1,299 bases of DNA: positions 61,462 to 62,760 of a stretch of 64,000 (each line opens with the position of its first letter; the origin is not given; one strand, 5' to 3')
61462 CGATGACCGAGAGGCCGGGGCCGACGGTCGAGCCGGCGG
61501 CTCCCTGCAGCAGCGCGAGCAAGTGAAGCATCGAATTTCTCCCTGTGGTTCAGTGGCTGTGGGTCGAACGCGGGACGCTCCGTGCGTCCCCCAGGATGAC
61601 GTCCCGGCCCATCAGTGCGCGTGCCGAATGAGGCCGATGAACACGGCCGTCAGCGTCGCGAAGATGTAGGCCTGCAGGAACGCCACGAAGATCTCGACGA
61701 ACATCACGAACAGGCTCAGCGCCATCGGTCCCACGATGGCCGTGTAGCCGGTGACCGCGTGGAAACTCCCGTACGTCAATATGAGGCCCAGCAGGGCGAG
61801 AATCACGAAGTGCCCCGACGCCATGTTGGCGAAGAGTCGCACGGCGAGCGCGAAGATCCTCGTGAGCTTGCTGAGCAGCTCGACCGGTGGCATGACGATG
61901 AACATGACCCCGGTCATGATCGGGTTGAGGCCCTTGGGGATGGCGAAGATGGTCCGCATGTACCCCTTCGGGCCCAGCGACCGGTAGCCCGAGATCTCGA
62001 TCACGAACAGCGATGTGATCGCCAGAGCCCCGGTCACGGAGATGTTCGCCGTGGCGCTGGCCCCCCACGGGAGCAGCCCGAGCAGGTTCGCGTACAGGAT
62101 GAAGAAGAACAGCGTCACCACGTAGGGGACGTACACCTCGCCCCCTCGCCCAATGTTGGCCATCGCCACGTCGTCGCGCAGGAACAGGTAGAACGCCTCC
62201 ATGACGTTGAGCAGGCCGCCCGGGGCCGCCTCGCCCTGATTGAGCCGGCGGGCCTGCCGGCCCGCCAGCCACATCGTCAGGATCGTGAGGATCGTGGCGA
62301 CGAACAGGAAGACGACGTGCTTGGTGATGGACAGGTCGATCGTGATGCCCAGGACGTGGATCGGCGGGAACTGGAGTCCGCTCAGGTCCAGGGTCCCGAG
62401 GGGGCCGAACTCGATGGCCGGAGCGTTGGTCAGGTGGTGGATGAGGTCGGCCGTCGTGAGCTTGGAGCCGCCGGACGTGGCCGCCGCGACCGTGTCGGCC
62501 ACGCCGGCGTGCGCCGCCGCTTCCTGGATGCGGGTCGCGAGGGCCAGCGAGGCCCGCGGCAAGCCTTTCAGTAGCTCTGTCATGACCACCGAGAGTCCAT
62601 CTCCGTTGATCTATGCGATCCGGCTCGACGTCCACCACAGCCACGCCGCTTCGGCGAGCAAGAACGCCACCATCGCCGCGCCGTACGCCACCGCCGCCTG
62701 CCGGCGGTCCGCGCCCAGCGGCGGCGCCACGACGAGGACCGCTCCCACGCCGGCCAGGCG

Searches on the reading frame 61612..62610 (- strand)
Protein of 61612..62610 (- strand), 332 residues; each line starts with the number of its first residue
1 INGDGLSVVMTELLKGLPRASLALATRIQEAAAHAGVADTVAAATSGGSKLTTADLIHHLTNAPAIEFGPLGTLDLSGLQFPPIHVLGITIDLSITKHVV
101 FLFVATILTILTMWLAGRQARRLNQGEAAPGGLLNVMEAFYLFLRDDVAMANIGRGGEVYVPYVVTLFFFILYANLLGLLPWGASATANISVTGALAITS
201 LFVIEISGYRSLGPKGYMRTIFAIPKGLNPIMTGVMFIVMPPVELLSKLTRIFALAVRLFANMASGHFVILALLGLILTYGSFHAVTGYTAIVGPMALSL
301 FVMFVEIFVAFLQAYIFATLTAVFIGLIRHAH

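Call 23: search_protein_families(library=pfam, proteins=[window:61612-62610:-], max_evalue=0.001)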
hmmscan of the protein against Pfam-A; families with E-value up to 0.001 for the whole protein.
window:61612-62610:- (332 aa): 1 family
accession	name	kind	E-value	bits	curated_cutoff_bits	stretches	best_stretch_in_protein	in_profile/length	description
PF00119.25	ATP-synt_A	-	4e-51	174.4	33.9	1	100-325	2-216/217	ATP synthase A chain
